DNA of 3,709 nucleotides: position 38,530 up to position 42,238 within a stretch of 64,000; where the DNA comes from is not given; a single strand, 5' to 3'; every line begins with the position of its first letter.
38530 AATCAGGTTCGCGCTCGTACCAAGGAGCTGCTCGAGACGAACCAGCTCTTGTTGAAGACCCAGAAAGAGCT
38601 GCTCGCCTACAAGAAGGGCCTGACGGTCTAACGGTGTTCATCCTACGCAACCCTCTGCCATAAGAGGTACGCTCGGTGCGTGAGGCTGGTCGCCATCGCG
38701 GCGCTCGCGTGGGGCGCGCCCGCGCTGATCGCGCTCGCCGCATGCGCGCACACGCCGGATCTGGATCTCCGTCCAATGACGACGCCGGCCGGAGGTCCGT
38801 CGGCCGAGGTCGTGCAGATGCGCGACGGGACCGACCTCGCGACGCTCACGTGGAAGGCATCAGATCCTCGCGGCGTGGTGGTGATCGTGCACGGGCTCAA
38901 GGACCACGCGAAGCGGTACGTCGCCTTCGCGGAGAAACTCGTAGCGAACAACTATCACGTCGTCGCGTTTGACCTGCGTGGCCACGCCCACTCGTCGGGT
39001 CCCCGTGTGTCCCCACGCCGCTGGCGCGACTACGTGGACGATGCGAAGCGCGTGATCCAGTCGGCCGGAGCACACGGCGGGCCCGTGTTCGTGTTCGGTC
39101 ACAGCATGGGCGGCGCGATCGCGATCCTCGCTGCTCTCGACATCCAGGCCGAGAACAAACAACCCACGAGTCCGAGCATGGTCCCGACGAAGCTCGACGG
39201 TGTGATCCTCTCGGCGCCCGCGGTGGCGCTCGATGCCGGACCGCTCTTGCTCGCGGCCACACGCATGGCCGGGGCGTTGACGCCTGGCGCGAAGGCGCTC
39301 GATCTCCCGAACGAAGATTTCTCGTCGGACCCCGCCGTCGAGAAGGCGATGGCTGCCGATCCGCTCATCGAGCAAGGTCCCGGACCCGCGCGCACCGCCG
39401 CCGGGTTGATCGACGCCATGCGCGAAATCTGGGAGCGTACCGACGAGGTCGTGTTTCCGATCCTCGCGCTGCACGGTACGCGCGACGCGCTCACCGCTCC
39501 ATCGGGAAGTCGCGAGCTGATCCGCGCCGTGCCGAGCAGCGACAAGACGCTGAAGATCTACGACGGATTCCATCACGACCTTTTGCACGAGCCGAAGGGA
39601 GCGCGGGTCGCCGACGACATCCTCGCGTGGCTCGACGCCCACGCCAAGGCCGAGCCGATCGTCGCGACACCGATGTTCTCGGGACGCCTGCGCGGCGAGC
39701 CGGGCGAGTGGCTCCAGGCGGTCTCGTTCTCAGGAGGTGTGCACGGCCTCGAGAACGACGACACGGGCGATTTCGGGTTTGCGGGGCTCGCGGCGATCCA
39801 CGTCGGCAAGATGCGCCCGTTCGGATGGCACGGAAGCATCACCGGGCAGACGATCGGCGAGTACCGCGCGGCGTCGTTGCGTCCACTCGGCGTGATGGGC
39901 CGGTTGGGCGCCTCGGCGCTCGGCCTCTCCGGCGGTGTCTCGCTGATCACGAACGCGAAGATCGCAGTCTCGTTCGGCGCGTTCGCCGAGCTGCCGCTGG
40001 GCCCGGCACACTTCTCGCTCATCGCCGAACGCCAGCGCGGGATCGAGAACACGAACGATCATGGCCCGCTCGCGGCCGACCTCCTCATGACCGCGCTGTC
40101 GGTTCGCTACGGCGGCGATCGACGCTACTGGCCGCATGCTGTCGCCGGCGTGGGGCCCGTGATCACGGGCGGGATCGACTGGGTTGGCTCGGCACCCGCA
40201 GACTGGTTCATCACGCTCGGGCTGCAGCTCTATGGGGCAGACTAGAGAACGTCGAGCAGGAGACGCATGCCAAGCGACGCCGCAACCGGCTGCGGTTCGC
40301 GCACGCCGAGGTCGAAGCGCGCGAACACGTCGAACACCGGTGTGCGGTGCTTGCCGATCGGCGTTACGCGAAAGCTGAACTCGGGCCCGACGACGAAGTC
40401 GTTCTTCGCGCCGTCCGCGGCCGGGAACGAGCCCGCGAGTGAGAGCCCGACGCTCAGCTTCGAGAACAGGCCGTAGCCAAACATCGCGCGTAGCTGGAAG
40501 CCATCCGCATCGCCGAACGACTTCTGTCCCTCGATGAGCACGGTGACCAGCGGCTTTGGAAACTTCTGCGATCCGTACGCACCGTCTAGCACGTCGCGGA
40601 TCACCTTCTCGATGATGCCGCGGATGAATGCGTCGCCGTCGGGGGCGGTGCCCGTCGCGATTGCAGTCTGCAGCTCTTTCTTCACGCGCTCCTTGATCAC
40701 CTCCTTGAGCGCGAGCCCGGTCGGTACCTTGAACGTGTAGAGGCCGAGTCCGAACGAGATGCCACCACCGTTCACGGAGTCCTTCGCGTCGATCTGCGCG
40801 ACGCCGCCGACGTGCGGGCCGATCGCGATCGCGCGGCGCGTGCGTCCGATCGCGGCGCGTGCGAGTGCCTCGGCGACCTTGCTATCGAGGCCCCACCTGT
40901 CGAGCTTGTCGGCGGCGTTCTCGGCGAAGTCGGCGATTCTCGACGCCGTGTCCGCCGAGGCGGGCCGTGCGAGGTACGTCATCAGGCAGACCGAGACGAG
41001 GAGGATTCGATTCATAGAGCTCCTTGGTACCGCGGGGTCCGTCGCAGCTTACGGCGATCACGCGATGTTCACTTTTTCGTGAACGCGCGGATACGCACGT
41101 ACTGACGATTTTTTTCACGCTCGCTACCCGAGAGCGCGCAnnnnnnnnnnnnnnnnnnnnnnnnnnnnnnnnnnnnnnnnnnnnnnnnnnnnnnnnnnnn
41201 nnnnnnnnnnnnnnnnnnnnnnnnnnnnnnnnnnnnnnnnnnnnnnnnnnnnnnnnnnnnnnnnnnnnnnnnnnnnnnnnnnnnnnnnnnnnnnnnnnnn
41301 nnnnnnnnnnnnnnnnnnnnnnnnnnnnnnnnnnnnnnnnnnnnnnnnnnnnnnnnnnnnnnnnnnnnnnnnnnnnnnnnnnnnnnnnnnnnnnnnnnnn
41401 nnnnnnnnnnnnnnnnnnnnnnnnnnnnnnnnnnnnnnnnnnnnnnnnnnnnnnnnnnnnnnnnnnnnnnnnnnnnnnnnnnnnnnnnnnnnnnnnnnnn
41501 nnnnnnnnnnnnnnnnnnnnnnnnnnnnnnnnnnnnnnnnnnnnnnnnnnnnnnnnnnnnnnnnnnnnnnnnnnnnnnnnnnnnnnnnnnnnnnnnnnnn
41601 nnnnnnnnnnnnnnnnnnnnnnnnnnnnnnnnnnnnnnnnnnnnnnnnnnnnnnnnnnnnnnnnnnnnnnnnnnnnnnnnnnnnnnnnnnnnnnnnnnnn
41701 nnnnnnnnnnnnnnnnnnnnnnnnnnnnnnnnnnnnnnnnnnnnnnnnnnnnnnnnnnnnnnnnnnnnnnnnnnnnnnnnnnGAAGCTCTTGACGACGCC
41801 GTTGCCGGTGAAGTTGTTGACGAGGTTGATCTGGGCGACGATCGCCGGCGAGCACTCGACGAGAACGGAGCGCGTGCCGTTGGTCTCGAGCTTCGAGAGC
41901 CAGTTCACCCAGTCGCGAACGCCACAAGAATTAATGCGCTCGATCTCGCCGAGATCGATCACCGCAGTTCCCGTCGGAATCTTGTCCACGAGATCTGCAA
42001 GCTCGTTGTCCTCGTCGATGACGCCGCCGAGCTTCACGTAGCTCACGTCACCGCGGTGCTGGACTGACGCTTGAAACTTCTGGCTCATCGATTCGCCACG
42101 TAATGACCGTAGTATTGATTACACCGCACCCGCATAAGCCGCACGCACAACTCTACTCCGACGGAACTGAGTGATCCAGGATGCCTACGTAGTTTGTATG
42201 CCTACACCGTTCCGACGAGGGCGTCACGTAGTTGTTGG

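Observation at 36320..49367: Dispersed partner-switching components (HAMP-PP2C phosphatase, STAS/Zn-ribbon/TM antagonist, RsbW-like kinase) interleaved with giant TPR proteins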

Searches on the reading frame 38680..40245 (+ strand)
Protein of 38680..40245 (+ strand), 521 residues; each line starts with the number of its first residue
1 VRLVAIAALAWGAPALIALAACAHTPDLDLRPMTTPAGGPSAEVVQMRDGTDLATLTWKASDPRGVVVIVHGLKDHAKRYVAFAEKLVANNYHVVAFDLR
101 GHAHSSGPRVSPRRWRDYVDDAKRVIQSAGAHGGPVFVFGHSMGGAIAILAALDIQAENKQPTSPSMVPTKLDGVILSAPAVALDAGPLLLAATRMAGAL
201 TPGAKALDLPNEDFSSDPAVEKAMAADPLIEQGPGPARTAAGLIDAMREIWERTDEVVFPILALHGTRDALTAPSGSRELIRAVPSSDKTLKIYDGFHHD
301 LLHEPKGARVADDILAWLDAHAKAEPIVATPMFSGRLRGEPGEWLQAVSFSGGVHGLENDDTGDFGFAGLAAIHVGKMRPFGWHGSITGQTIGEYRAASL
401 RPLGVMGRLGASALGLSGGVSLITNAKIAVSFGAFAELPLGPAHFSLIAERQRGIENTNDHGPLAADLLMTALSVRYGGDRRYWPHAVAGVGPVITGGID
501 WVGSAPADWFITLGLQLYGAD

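Call 4: search_protein_families(library=pfam, proteins=[window:38680-40245:+], max_evalue=0.01)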
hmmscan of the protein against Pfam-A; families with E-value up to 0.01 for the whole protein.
window:38680-40245:+ (521 aa): 10 families
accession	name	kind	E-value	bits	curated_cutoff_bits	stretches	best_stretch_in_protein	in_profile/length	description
PF12146.15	Hydrolase_4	-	2.6e-63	213.9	27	1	62-305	2-238/239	Serine aminopeptidase, S33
PF00561.26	Abhydrolase_1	-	1.3e-16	61.4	25.8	1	66-186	2-105/245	alpha/beta hydrolase fold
PF12697.13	Abhydrolase_6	-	6.7e-15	56.8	26.3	1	67-283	1-189/217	Alpha/beta hydrolase family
PF20408.4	Abhydrolase_11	-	7.2e-09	36.1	27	1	66-154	4-96/193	Alpha/beta hydrolase domain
PF00975.26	Thioesterase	-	1.5e-06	29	26.4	1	74-163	10-95/226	Thioesterase domain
PF01764.32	Lipase_3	-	1.3e-05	25.6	22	1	135-164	64-93/140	Lipase (class 3)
PF07859.19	Abhydrolase_3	-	0.0012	19.1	25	1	120-184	54-112/210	alpha/beta hydrolase fold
PF05990.18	DUF900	-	0.0046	16.9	20.5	1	133-185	93-140/232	Alpha/beta hydrolase of unknown function (DUF900)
PF02129.25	Peptidase_S15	-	0.0056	16.8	23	0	84-158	46-119/262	X-Pro dipeptidyl-peptidase (S15 family)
PF03959.19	FSH1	-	0.0083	16.3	21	0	123-298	93-199/211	Serine hydrolase (FSH1)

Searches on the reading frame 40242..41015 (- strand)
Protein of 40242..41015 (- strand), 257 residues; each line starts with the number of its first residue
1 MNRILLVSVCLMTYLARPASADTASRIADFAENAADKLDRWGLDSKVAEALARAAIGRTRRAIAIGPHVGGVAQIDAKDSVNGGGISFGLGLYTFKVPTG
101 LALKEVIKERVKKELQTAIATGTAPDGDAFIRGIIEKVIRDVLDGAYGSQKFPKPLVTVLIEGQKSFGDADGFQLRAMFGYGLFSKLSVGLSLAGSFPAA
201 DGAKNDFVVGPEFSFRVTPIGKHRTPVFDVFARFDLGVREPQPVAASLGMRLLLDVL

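Call 4: search_protein_families(library=pfam, proteins=[window:40242-41015:-], max_evalue=0.01)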
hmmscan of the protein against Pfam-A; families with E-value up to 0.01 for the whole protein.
window:40242-41015:- (257 aa): 0 families

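Call 9: search_protein_families(library=pfam, proteins=[window:40242-41015:-], max_evalue=10)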
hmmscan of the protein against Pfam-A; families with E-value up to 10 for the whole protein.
window:40242-41015:- (257 aa): 1 family
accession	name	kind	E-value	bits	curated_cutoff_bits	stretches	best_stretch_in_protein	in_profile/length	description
PF18528.7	Ret2_MD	-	0.21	12.5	26.4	1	116-147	61-92/93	RNA editing 3' terminal uridylyl transferase 2 middle domain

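Call 10: search_protein_families(library=ncbifam, proteins=[window:40242-41015:-], max_evalue=1)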
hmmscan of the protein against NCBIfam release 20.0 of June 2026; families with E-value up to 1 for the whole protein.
window:40242-41015:- (257 aa): 0 families

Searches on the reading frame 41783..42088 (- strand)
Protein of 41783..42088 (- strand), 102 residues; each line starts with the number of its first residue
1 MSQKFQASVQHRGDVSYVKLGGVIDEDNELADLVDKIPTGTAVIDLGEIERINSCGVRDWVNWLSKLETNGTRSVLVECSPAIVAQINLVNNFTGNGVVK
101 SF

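Call 83: search_solved_structures(query=A4, max_evalue=10, show_alignments=5)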
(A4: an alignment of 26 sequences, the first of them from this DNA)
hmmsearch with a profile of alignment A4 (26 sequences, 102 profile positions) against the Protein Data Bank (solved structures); distinct sequences matched with E-value up to 10: 171 (the best 60 are shown).
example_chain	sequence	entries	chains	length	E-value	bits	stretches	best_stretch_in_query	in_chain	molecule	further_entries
1sbo_A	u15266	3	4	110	0.0011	22.2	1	3-83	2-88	Putative anti-sigma factor antagonist TM1442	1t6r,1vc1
7sun_A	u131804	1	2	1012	0.0027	20.9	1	30-88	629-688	Prestin, Enhanced Yellow Fluorescent Protein chimera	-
4hyl_A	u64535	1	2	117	0.0049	20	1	6-89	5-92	Stage II sporulation protein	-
3llo_A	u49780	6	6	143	0.017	18.3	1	39-88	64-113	Prestin | Prestin,Rat prestin STAS domain | Prestin,Prestin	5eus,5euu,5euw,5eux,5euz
7lgu_A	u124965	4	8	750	0.052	16.8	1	40-88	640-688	Prestin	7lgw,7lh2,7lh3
8tnw_A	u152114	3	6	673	0.088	16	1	10-83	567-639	Sulfate transporter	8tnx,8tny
2bqb_A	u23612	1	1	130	0.11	15.7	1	53-80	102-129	LYSOZYME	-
7xlm_A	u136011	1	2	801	0.12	15.6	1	10-83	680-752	Sulfate transporter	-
1eq5_A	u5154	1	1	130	0.15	15.3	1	50-80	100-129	LYSOZYME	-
1yam_A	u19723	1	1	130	0.17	15.1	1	54-80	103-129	LYSOZYME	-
1th8_B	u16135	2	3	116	0.19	14.9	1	5-83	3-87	Anti-sigma F factor antagonist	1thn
2bqg_A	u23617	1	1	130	0.21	14.8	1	47-80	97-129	LYSOZYME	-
7s8x_A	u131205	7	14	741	0.21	14.8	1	40-89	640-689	Prestin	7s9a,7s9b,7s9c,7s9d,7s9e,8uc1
7v73_A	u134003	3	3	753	0.23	14.7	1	35-87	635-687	Prestin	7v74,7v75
5ezb_A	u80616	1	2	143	0.25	14.6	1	38-93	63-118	Chicken prestin STAS domain,Chicken prestin STAS domain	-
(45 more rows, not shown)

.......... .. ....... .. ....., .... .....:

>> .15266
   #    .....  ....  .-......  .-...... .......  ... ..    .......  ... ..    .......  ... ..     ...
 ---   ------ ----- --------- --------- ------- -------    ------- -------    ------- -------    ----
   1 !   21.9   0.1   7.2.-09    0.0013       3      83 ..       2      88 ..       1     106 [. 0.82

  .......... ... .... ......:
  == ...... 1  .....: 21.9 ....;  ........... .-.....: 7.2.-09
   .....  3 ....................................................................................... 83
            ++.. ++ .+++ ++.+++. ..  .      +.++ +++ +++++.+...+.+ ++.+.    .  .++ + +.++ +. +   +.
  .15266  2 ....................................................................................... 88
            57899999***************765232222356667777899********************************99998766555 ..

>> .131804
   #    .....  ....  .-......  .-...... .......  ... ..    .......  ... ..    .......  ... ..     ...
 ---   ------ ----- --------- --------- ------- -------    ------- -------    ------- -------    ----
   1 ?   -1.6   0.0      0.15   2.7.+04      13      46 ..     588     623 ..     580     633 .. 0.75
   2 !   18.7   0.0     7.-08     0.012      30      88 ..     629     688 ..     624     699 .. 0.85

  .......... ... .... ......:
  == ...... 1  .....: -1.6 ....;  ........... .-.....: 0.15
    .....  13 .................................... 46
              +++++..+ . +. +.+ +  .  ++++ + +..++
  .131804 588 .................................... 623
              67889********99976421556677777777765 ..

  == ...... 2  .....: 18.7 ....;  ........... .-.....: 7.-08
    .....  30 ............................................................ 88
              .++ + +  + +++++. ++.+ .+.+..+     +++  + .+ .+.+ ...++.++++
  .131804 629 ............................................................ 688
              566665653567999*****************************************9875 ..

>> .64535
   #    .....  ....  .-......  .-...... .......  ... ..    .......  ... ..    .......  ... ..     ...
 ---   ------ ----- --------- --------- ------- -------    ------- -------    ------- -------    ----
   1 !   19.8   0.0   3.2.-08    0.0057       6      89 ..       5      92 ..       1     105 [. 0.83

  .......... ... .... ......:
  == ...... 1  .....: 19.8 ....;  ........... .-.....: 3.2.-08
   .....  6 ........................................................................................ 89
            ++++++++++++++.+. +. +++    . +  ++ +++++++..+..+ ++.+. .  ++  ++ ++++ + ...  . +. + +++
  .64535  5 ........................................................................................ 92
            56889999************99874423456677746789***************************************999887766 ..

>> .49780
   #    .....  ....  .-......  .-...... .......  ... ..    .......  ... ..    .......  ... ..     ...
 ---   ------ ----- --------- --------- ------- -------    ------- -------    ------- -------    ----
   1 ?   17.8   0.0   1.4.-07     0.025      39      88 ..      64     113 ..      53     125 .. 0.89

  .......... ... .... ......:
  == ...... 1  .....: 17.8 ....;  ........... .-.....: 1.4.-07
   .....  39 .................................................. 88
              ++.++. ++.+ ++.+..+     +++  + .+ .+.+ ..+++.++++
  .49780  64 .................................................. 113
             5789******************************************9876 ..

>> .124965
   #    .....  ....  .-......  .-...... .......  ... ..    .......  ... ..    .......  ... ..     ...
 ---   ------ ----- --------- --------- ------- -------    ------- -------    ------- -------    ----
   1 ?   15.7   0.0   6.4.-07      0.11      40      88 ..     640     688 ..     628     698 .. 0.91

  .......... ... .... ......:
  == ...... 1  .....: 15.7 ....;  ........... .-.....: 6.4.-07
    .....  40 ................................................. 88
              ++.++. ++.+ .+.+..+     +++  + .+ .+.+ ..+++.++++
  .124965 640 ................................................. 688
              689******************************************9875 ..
